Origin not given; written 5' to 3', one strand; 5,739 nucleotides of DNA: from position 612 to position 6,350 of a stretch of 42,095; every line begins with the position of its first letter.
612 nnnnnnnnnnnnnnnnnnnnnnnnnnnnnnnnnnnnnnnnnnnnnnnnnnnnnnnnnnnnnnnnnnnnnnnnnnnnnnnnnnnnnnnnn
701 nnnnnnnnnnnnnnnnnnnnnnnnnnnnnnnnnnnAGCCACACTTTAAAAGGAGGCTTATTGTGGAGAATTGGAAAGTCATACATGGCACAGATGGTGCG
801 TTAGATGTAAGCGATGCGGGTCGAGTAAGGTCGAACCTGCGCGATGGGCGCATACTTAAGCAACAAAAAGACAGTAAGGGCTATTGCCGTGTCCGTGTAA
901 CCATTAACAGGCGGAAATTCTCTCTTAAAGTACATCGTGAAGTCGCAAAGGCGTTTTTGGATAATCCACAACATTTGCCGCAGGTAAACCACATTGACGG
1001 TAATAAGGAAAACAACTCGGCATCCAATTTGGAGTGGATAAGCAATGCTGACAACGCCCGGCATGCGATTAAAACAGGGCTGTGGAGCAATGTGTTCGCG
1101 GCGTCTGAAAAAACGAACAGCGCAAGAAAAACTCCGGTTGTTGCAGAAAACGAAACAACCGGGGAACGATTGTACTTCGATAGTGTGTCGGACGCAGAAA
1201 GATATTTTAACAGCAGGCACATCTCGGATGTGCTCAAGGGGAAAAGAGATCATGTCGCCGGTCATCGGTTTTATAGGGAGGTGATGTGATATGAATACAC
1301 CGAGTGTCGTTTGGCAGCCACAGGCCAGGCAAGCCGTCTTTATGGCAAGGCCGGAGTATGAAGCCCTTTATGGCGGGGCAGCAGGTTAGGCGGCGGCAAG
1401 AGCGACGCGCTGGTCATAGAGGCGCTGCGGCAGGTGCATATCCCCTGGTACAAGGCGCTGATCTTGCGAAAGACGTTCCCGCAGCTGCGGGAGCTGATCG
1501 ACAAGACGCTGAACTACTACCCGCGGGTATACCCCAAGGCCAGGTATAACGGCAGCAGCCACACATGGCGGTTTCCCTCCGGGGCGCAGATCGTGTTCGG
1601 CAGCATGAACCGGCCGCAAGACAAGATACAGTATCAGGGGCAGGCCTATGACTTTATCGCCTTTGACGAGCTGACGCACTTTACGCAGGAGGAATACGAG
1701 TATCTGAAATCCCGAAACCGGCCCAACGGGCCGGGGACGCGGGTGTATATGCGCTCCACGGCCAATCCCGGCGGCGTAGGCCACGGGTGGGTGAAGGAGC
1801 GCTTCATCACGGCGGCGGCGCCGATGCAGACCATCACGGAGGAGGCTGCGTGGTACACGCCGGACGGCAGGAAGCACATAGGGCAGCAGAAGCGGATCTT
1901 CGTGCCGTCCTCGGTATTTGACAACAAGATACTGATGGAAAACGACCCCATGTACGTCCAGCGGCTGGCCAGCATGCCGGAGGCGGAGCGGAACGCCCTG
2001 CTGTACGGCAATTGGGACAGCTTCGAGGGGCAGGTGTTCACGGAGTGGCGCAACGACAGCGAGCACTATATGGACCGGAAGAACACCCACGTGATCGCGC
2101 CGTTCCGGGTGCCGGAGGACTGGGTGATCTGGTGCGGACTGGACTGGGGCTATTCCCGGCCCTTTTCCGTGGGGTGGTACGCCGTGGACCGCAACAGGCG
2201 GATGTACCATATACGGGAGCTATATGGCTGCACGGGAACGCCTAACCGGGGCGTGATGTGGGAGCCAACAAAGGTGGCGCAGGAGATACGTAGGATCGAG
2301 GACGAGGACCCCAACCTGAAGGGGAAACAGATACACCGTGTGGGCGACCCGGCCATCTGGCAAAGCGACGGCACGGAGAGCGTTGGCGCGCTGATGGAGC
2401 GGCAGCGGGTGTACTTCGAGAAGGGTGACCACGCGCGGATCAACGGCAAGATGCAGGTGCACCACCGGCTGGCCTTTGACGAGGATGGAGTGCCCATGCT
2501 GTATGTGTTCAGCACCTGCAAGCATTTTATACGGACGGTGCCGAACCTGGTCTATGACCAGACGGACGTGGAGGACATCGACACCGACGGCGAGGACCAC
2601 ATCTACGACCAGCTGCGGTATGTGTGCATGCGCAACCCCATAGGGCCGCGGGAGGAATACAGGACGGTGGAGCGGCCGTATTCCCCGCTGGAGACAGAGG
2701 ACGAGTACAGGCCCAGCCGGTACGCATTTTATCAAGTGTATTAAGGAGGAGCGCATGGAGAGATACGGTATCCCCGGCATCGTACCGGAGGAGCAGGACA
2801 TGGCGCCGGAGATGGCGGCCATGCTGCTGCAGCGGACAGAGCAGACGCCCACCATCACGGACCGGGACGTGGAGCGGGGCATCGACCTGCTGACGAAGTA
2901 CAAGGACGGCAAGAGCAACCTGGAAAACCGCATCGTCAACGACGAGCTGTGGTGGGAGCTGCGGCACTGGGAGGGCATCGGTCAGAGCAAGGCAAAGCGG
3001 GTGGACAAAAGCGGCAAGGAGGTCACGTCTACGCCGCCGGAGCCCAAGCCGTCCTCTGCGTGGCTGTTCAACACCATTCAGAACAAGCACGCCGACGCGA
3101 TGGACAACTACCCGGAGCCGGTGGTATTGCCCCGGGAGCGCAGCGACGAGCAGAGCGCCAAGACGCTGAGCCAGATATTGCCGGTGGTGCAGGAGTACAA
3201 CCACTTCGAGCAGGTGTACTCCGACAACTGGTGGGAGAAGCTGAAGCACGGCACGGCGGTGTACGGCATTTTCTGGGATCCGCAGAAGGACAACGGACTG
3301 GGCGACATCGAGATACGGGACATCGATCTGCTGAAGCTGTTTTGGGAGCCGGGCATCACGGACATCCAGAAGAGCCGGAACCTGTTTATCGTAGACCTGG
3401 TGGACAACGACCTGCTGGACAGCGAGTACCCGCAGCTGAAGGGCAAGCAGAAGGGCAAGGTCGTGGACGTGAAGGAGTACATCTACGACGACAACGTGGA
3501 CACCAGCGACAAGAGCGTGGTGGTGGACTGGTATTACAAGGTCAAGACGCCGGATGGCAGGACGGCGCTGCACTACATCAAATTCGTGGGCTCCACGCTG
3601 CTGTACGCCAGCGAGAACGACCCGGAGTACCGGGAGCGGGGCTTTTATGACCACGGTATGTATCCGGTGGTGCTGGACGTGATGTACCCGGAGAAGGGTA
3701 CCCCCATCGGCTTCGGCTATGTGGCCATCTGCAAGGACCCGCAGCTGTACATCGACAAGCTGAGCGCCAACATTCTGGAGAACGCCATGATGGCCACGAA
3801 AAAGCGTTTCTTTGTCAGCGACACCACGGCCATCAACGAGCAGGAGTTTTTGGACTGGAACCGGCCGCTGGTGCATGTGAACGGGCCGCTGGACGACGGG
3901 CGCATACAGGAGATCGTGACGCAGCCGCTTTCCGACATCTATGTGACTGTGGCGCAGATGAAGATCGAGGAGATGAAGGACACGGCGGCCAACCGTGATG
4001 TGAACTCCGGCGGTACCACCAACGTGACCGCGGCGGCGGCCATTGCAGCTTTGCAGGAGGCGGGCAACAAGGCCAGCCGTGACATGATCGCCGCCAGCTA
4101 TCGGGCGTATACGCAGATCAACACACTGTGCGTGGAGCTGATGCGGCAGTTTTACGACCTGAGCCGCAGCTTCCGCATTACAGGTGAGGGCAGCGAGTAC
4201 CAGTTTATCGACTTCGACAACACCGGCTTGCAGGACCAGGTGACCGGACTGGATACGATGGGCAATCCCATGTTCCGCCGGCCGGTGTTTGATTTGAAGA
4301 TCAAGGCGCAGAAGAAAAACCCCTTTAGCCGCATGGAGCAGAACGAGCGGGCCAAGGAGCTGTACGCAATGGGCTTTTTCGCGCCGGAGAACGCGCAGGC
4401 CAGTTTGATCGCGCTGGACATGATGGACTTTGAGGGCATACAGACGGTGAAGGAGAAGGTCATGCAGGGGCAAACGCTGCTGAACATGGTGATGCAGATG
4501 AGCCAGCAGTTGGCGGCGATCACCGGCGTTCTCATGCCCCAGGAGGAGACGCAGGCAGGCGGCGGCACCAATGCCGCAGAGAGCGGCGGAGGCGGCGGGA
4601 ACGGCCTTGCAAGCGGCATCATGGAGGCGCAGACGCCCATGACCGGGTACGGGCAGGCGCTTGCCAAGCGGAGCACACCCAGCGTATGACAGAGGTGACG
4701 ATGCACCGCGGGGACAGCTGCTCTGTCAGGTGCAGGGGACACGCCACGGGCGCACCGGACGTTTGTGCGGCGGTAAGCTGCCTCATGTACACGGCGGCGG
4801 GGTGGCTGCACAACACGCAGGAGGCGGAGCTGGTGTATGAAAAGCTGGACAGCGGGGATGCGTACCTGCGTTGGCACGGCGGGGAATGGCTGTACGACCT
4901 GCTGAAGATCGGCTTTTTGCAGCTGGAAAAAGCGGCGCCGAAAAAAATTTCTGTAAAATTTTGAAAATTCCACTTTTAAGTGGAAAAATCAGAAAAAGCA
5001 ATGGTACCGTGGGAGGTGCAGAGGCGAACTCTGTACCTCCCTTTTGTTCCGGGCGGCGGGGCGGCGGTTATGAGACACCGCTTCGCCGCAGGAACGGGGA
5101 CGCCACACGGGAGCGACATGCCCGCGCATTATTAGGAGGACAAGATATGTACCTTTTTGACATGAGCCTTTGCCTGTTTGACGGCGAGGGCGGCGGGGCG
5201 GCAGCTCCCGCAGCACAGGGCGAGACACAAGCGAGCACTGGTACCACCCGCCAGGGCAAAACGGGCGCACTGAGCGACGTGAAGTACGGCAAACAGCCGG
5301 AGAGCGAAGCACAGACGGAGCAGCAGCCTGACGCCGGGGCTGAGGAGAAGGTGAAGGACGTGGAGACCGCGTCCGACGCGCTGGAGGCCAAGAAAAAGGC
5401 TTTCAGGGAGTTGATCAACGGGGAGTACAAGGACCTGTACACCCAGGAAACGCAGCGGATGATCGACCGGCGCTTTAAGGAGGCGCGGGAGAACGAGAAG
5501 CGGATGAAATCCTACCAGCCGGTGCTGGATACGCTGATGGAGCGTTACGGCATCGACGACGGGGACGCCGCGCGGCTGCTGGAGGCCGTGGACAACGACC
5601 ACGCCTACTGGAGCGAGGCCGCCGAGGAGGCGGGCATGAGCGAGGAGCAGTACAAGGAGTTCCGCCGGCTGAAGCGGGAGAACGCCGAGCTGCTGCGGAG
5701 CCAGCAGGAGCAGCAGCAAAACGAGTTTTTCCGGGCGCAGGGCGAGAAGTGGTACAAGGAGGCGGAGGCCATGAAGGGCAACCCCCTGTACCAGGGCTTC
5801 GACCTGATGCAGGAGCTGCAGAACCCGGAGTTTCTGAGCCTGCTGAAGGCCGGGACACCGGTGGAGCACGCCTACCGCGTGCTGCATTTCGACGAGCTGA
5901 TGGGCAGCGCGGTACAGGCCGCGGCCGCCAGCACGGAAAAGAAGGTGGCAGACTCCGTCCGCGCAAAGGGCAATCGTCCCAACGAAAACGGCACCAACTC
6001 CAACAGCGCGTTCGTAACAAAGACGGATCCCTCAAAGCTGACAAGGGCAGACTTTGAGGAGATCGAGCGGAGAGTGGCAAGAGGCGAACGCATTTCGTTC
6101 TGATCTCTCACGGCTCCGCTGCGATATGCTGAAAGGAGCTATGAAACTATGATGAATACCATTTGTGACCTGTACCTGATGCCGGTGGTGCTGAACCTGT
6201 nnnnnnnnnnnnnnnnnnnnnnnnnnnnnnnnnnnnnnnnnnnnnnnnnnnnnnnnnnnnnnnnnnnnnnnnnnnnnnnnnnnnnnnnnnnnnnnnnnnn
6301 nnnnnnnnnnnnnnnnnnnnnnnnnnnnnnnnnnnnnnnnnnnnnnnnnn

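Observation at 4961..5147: Duplicated promoter-palindrome-hairpin cassette, copy inside the head-gene block, with compensatory base changes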

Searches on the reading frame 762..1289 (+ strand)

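Call 13: search_protein_families(library=pfam, proteins=[window:762-1289:+], max_evalue=0.01)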
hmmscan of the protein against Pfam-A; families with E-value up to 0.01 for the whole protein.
window:762-1289:+ (175 aa): 3 families
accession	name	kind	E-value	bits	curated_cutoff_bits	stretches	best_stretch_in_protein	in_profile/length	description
PF07463.16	NUMOD4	-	2.6e-12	47.2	23.4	1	2-47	1-49/49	NUMOD4 motif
PF13392.12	HNH_3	-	1.6e-07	31.3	24.8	1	74-100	20-46/46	HNH endonuclease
PF22083.2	I-HmuI_NUMOD-like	-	0.00019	21.4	27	1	133-170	6-45/46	DNA endonuclease I-HmuI-like, NUMOD-like domain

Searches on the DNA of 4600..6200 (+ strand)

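Call 16: search_dna_similar(query=window:4600-6200:+, collection=phages, mode=distant)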
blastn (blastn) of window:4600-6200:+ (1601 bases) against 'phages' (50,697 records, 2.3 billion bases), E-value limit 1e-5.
Records with a match: 1; places in all: 1; records where one place covers at least 80% of the query: 0.
Best place of each record, by identity: 60-80% 1.
By first word of the organism name: Bacteriophage 1.
By host as written in the record: - 1.
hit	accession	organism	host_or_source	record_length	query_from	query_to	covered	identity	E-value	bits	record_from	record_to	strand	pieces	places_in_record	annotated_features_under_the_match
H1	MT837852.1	Bacteriophage sp.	human fecal samples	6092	1204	1278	5%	76.9%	6e-6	59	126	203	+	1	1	record has no annotation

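Call 60: search_rna_families(source=window, start=4900, end=5200, threshold=evalue, max_evalue=1)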
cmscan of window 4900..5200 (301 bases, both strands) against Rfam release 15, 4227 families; matches with E-value up to 1: 5.
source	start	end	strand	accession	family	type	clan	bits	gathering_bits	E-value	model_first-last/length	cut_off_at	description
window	4910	4974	-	RF02843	RefA5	Gene; antisense;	-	22.6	91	0.021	1-68/68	no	Enterococcus sRNA A5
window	4907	5057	+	RF03068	RT-3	Gene; sRNA;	-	21.6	40.5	0.0028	1-148/148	no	RT-3 RNA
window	4923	4984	-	RF02869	ncS025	Gene; sRNA;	-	18.2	46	0.48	1-85/85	no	Burkholderia sRNA 25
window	4900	4988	+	RF00198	SL1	Gene;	CL00020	18.2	75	0.55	32-103/103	5'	SL1 RNA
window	5012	5200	-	RF01683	P6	Gene; sRNA;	-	17.5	50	0.0076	314-510/510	5'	Pseudomonas sRNA P6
